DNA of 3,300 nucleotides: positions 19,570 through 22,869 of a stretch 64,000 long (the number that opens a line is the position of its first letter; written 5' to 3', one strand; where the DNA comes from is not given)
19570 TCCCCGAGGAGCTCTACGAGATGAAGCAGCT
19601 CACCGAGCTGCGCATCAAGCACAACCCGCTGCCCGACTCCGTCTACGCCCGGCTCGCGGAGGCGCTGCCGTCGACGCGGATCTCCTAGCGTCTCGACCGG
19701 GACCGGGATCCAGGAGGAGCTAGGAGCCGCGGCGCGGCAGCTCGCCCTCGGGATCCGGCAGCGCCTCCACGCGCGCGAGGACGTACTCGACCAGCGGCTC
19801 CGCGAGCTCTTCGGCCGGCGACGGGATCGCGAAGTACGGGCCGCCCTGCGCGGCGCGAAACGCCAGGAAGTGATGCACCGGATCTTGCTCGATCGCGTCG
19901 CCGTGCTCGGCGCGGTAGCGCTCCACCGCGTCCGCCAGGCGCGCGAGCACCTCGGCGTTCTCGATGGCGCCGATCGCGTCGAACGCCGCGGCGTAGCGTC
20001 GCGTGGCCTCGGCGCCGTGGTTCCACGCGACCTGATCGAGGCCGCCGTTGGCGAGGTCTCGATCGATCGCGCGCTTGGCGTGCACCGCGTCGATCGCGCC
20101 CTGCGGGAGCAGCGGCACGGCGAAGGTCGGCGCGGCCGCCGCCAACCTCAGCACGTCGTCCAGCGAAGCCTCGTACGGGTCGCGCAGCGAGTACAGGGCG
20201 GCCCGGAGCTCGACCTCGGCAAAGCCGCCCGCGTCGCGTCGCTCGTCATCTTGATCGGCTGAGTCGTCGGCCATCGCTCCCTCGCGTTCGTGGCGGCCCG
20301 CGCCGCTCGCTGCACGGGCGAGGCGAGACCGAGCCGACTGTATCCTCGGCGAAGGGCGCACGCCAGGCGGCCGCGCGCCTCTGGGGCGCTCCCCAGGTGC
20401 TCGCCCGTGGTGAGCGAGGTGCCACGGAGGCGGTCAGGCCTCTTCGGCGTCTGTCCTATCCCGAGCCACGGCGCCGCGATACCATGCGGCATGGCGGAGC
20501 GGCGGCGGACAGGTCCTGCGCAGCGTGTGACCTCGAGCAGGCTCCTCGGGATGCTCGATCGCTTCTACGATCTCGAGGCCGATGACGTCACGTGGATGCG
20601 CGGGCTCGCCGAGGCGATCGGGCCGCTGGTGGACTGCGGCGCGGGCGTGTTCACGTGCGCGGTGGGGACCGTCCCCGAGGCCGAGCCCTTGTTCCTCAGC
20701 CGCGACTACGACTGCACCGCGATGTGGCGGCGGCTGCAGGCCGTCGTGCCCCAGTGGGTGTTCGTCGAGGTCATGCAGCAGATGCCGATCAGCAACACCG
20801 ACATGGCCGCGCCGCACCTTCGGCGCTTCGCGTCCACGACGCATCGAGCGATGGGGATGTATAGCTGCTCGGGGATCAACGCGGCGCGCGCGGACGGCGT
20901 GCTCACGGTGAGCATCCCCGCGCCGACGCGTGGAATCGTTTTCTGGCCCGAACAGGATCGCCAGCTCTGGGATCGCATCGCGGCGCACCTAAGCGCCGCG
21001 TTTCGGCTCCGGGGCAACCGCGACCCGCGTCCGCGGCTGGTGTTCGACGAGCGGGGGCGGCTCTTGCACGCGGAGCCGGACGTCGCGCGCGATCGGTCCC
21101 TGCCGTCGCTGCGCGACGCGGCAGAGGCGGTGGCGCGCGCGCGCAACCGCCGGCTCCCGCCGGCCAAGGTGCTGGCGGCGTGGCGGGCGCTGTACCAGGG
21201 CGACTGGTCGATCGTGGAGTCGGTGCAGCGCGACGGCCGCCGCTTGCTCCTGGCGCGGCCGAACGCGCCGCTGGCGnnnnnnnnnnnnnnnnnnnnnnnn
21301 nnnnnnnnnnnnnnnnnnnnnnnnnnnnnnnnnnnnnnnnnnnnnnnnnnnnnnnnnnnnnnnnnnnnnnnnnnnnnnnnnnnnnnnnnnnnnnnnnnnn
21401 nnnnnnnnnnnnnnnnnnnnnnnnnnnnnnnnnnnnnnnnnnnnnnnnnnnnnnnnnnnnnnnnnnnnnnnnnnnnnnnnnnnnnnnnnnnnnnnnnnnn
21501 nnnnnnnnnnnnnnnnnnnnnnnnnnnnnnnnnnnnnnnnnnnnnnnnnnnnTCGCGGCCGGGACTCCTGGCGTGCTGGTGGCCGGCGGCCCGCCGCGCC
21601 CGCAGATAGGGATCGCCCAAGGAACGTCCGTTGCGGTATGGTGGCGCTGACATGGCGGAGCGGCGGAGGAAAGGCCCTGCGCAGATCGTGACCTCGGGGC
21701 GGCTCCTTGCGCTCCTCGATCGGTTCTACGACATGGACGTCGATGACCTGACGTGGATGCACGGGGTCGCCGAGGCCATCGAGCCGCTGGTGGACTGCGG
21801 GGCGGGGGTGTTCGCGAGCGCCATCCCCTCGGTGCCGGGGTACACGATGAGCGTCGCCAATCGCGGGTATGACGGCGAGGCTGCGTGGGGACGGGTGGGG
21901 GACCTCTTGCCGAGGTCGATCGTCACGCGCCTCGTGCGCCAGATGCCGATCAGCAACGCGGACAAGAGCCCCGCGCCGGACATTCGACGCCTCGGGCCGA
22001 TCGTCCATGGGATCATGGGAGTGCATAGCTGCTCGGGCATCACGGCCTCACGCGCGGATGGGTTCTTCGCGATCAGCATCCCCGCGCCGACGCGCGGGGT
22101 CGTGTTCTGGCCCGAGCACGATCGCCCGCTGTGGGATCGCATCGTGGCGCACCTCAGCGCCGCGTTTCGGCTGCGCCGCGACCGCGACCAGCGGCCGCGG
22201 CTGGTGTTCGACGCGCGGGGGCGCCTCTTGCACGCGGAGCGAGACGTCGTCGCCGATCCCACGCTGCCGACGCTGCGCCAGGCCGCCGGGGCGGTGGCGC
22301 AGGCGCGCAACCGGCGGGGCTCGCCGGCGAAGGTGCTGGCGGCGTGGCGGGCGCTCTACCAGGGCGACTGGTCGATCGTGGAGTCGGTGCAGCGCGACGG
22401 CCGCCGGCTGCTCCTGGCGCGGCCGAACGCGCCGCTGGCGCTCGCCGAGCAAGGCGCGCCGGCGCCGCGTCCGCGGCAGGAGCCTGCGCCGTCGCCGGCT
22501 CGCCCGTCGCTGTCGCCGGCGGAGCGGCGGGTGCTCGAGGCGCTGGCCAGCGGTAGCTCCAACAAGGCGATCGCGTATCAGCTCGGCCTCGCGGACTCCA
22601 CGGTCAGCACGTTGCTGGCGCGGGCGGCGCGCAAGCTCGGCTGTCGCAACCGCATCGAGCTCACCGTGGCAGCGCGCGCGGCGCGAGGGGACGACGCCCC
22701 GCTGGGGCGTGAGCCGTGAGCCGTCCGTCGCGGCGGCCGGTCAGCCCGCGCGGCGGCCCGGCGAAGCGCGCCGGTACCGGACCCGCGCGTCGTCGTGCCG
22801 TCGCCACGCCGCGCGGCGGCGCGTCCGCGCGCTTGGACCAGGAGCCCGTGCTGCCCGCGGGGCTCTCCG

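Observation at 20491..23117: Tandem, recently duplicated or gene-converted LuxR-type regulators followed by a translationally coupled LuxR mini-protein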

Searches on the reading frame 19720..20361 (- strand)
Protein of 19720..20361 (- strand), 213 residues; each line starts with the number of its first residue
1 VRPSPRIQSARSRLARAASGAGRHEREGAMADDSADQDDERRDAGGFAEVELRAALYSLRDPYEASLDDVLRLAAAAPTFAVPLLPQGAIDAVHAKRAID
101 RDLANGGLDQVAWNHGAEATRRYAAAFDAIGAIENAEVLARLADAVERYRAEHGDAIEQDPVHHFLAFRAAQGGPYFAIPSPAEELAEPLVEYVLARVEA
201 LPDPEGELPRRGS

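Call 34: search_protein_families(library=pfam, proteins=[window:19720-20361:-], max_evalue=0.001)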
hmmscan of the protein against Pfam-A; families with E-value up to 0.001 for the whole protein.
window:19720-20361:- (213 aa): 1 family
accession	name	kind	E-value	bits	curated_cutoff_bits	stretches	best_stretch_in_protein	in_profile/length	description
PF14300.12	DMP19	-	1.8e-07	32.2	25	1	98-157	15-77/112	DMP19-like protein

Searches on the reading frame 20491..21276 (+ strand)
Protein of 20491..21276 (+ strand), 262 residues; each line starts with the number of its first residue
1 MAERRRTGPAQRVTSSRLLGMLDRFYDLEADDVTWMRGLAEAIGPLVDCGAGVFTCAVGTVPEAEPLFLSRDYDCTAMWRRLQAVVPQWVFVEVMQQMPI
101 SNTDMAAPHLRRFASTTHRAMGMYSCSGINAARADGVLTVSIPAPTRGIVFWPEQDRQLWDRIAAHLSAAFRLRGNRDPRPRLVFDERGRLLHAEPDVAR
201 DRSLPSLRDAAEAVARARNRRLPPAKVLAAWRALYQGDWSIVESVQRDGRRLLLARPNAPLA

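Call 49: search_protein_representatives(alignment_id=A3)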
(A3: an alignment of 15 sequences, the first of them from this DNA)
Query: 15 sequences, 266 profile positions. Proteins with E-value up to 0.001 (for the whole library): 2785; up to 1e-10: 2099; up to 1e-30: 766. The best 150 are listed.
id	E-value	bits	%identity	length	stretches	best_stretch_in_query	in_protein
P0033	1.6e-96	339.5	-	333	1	6-265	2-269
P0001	3.6e-87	308.9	-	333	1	13-265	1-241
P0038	1.1e-83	297.4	-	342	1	6-265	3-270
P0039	2.5e-80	286.5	-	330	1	5-265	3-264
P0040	2.0e-78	280.2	-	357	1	2-265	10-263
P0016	1.5e-74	267.4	-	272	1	2-262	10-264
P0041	5.8e-71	255.7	-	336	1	6-266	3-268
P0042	1.2e-66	241.6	-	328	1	7-264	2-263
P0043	1.1e-57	212.2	-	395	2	8-177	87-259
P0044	9.8e-53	196.0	-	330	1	8-264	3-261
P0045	2.1e-52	194.9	-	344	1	3-264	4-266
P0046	7.9e-51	189.7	-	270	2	178-264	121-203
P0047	2.0e-50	188.4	-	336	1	6-264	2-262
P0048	3.4e-50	187.6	-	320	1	8-264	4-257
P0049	3.9e-50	187.5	-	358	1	6-264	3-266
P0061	8.8e-47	176.4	-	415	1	6-264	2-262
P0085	7.4e-45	170.1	-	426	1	10-264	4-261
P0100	7.9e-44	166.8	-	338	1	8-264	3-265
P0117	4.5e-43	164.3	-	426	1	8-264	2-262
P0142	5.5e-42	160.7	-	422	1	6-263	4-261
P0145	6.9e-42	160.4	-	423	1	7-264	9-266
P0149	9.1e-42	160.0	-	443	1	7-264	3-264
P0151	9.7e-42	159.9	-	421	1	5-264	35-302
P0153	1.1e-41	159.7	-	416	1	8-264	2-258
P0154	1.2e-41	159.6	-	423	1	11-264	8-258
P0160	2.1e-41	158.8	-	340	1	9-264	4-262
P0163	2.3e-41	158.7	-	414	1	7-264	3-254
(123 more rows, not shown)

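Call 50: search_protein_families(library=pfam, proteins=[P0061, P0085, P0117, P0142, P0145, P0149, P0151, P0153, P0154, P0163], max_evalue=0.0001)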
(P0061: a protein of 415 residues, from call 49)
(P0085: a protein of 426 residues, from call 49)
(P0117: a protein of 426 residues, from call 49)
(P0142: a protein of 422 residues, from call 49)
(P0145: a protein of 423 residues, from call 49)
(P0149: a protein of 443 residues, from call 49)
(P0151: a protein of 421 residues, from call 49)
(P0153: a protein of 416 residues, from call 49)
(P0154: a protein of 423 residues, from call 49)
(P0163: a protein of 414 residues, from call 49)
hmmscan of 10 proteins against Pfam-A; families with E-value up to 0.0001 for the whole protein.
P0061 (415 aa): 4 families
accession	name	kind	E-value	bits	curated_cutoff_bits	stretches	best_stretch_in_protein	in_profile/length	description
PF00196.25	GerE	-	1.9e-23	82.3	23.5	2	358-408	3-53/57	Bacterial regulatory proteins, luxR family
PF13936.12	HTH_38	-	4.8e-10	39.4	27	1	356-392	3-40/44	Helix-turn-helix domain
PF08281.18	Sigma70_r4_2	-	9.5e-09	35.2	25.7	0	285-313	26-54/54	Sigma-70, region 4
PF13384.12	HTH_23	-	5.7e-05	23.2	24.6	0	365-391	10-36/50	Homeodomain-like domain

P0085 (426 aa): 1 family
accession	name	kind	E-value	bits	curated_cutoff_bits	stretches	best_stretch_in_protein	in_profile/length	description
PF00196.25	GerE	-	1.3e-27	95.6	23.5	2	268-321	2-55/57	Bacterial regulatory proteins, luxR family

P0117 (426 aa): 2 families
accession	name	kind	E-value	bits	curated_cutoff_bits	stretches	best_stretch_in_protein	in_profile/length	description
PF00196.25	GerE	-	6.1e-26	90.3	23.5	2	271-322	3-54/57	Bacterial regulatory proteins, luxR family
PF08281.18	Sigma70_r4_2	-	3e-06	27.2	25.7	0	362-405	9-53/54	Sigma-70, region 4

P0142 (422 aa): 4 families
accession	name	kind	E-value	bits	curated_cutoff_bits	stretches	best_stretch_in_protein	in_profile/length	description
PF00196.25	GerE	-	4e-18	65.2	23.5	2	270-323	2-55/57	Bacterial regulatory proteins, luxR family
PF08281.18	Sigma70_r4_2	-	6.6e-09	35.7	25.7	0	355-393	9-48/54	Sigma-70, region 4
PF13936.12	HTH_38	-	1.2e-07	31.8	27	0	357-391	5-40/44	Helix-turn-helix domain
PF04545.22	Sigma70_r4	-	9.1e-05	22.3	24.1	0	271-313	5-48/50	Sigma-70, region 4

P0145 (423 aa): 2 families
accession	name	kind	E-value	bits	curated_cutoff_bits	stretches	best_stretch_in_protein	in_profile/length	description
PF00196.25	GerE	-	3.5e-12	46.2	23.5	1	364-416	2-54/57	Bacterial regulatory proteins, luxR family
PF08281.18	Sigma70_r4_2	-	8e-05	22.6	25.7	0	375-401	22-48/54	Sigma-70, region 4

P0149 (443 aa): 2 families
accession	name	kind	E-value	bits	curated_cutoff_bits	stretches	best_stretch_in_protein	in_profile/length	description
PF00196.25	GerE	-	3.7e-13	49.3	23.5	1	390-438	7-55/57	Bacterial regulatory proteins, luxR family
PF08281.18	Sigma70_r4_2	-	2.9e-06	27.3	25.7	0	386-421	11-47/54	Sigma-70, region 4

P0151 (421 aa): 1 family
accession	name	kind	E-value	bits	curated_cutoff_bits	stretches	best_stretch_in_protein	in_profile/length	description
PF00196.25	GerE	-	1.3e-11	44.3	23.5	1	309-363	2-56/57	Bacterial regulatory proteins, luxR family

P0153 (416 aa): 2 families
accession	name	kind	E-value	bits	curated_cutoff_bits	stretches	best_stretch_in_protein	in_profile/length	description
PF00196.25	GerE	-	7.6e-22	77.1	23.5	2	266-318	3-55/57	Bacterial regulatory proteins, luxR family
PF08281.18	Sigma70_r4_2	-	4.4e-05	23.5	25.7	0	280-308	26-54/54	Sigma-70, region 4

P0154 (423 aa): 2 families
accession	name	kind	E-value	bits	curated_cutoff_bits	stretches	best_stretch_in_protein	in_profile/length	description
PF00196.25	GerE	-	6.5e-19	67.8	23.5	2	266-317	3-54/57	Bacterial regulatory proteins, luxR family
PF08281.18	Sigma70_r4_2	-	2.3e-08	34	25.7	0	350-397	6-54/54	Sigma-70, region 4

P0163 (414 aa): 6 families
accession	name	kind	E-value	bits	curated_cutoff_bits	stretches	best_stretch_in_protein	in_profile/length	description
PF00196.25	GerE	-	4.2e-24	84.4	23.5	2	262-314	3-55/57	Bacterial regulatory proteins, luxR family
PF08281.18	Sigma70_r4_2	-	1.6e-07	31.3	25.7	0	279-304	29-54/54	Sigma-70, region 4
PF13384.12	HTH_23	-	2.5e-06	27.6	24.6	0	353-389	10-45/50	Homeodomain-like domain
PF04545.22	Sigma70_r4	-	3e-06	27.1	24.1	0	279-305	23-49/50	Sigma-70, region 4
PF13936.12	HTH_38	-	1.3e-05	25.3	27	0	272-299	16-43/44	Helix-turn-helix domain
PF04967.18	HTH_10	-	5.4e-05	23.4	23.1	0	275-304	22-51/53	HTH DNA binding domain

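Call 59: predict_structure(alignment_id=A5)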
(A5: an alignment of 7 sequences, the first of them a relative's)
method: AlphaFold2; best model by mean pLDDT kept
length: 426 residues; sequences in the alignment: 7
mean_pLDDT: 68.1   pTM: 0.45
mean pLDDT of the five models: 68.1, 67.4, 64.3, 63.2, 61.0
residues with pLDDT >= 90: 39; 70-90: 208; 50-70: 78; < 50: 101
segments of 3 or more residues with pLDDT < 50: 174-186, 190-194, 225-261, 325-336, 338-353, 413-426
pLDDT, mean of each block of 10 residues (from residue 1): 76 79 92 88 80 83 82 77 66 82 78 85 81 86 86 83 77 45 48 54 62 57 49 39 35 38 61 78 76 86 88 69 43 31 27 63 85 86 91 83 67 39 33
secondary structure, 60 per line:
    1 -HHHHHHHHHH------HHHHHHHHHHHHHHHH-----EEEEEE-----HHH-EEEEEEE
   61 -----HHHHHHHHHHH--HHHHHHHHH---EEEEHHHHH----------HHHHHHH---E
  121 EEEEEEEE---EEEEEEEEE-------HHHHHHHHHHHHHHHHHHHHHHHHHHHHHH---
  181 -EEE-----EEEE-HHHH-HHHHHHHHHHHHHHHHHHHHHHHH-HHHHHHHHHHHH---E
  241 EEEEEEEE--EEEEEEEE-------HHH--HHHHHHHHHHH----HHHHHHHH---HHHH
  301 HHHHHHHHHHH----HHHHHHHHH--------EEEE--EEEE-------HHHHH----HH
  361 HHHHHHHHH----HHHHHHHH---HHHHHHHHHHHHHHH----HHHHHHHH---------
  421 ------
elements in order: H2-11 H18-33 E39-44 E54-60 H66-76 H79-87 E91-94 H95-99 H110-116 E120-128 E132-140 H148-177 E182-184 E190-193 H195-198 H200-223 H225-236 E240-248 E251-258 H271-281 H286-293 H297-311 H316-324 E333-336 E339-342 H350-354 H359-369 H374-381 H385-399 H404-411

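Call 71: find_encoding_contigs(protein=P0044, flank=3000, max_places=2)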
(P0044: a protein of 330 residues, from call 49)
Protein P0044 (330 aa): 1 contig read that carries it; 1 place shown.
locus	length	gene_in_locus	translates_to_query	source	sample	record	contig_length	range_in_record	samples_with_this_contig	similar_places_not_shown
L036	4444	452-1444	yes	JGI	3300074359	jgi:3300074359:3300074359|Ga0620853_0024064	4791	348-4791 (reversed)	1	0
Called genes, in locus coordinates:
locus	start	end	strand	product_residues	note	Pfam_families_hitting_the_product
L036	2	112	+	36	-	?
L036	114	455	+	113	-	PF00196:GerE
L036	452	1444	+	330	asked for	PF00196:GerE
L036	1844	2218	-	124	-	PF00903:Glyoxalase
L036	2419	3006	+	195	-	PF11066:DUF2867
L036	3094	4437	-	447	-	PF16868:NMT1_3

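Call 72: find_encoding_contigs(protein=P0100, flank=3000, max_places=2)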
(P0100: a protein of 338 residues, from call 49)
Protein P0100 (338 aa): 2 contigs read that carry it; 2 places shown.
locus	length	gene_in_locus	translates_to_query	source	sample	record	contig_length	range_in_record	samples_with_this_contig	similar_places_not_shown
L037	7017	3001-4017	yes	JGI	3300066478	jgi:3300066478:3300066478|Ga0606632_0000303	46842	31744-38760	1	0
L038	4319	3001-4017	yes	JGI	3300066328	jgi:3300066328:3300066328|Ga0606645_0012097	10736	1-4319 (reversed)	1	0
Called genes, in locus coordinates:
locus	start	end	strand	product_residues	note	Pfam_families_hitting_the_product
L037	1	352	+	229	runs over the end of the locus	-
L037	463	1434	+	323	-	PF13173:AAA_14, PF13635:DUF4143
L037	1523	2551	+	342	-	PF01670:Glyco_hydro_12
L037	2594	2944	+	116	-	-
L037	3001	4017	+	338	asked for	PF00196:GerE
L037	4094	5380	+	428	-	-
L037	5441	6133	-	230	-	PF00005:ABC_tran, PF13304:AAA_21 (faint)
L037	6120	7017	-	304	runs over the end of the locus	PF02463:SMC_N (faint), PF13476:AAA_23 (faint), PF00005:ABC_tran, PF13304:AAA_21 (faint), PF12399:BCA_ABC_TP_C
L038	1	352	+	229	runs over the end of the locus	-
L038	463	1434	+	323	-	PF13173:AAA_14, PF13635:DUF4143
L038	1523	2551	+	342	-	PF01670:Glyco_hydro_12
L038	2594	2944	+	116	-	-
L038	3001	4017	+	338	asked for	PF00196:GerE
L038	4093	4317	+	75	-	?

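Call 73: find_encoding_contigs(protein=P0160, flank=3000, max_places=2)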
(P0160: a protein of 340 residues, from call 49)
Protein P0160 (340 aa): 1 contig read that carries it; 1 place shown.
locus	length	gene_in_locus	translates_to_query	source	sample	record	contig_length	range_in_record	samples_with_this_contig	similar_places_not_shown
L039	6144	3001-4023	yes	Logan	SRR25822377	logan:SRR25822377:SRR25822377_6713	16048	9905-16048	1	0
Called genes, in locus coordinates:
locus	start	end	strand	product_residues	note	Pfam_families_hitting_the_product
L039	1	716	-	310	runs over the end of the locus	PF00072:Response_reg, PF00990:GGDEF (weak)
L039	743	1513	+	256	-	PF08282:Hydrolase_3 (weak), PF13344:Hydrolase_6 (weak)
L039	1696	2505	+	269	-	-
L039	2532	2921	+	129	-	-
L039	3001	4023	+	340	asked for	PF00196:GerE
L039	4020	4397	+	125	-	PF00196:GerE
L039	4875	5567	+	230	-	-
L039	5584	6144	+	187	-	?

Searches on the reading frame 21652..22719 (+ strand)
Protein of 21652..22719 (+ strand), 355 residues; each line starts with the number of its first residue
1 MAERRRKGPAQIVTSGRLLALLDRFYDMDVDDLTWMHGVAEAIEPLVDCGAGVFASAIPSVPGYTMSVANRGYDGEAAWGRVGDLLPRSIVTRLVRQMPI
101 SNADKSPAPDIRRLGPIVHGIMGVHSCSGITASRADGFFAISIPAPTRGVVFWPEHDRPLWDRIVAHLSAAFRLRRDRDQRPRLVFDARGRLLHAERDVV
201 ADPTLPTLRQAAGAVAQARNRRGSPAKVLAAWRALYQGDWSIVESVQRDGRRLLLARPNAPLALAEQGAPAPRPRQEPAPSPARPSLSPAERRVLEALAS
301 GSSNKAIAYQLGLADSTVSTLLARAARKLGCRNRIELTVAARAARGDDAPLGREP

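Call 5: search_protein_families(library=pfam, proteins=[window:21652-22719:+], max_evalue=1)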
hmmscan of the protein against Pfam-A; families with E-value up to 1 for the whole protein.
window:21652-22719:+ (355 aa): 6 families
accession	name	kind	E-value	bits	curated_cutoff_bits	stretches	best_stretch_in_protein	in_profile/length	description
PF00196.25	GerE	-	1e-14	54.4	23.5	1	286-340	2-56/57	Bacterial regulatory proteins, luxR family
PF08281.18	Sigma70_r4_2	-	2.5e-05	24.3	25.7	1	286-329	10-54/54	Sigma-70, region 4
PF13936.12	HTH_38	-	0.0012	19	27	1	287-324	5-43/44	Helix-turn-helix domain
PF09339.16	HTH_IclR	-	0.052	13.8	22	1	293-323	7-40/52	IclR helix-turn-helix domain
PF04545.22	Sigma70_r4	-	0.053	13.5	24.1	1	286-329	4-48/50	Sigma-70, region 4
PF04967.18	HTH_10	-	0.072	13.3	23.1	1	305-329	27-51/53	HTH DNA binding domain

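Call 36: search_protein_families(library=ncbifam, proteins=[window:21652-22719:+], max_evalue=0.1)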
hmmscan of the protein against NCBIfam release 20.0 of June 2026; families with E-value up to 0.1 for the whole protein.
window:21652-22719:+ (355 aa): 18 families
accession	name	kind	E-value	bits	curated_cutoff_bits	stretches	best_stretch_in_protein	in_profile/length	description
NF007935.0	PRK10651.1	equivalog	8.9e-08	31.6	250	1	284-341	153-210/216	two-component system response regulator NarL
NF047785.1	respo_reg_MadR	equivalog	1.5e-05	24.5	300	1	282-340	144-202/209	MadR family response regulator transcription factor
NF041830.1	RR_TF_ErdR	exception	2.6e-05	24.1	390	1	283-336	147-200/213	response regulator transcription factor ErdR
NF052445.1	RespRegMctR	equivalog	3e-05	23.5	300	1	285-338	143-196/205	two-component system response regulator MctR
NF006900.1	PRK09390.1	equivalog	3.7e-05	23.4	255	1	286-337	142-193/203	response regulator FixJ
NF007685.0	PRK10360.1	equivalog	0.00014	21.7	258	1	286-338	137-189/196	response regulator transcription factor UhpA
NF007505.1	PRK10100.1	equivalog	0.00024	20.9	250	1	286-336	144-194/204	biofilm master transcriptional regulator CsgD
NF007708.0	PRK10403.1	equivalog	0.00029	20.4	343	1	290-346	157-213/215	nitrate/nitrite response regulator protein NarP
NF007419.0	PRK09958.1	equivalog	0.00032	20.3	251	1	286-341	143-198/204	acid-sensing system DNA-binding response regulator EvgA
NF007403.0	PRK09935.1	equivalog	0.00038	20.1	271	1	286-342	149-205/210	fimbria biosynthesis transcriptional regulator FimZ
NF011896.0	PRK15369.1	equivalog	0.00082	19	242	1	285-342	148-205/211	two component system response regulator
TIGR02937.1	sigma70-ECF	superfamily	0.0019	17.8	42.9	1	286-329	117-161/165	sigma-70 family RNA polymerase sigma factor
NF052366.1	photon_PedR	equivalog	0.0025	17.9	120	1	286-338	2-54/74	photosynthetic electron transport-dependent transcriptional regulator PedR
NF041673.1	transregRamA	equivalog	0.0035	16.5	500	1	286-342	218-274/280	acetate metabolism transcriptional regulator RamA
TIGR03020.2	EpsA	equivalog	0.0051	16.5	170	1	284-336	188-240/247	XrtB/PEP-CTERM-associated transcriptional regulator EpsA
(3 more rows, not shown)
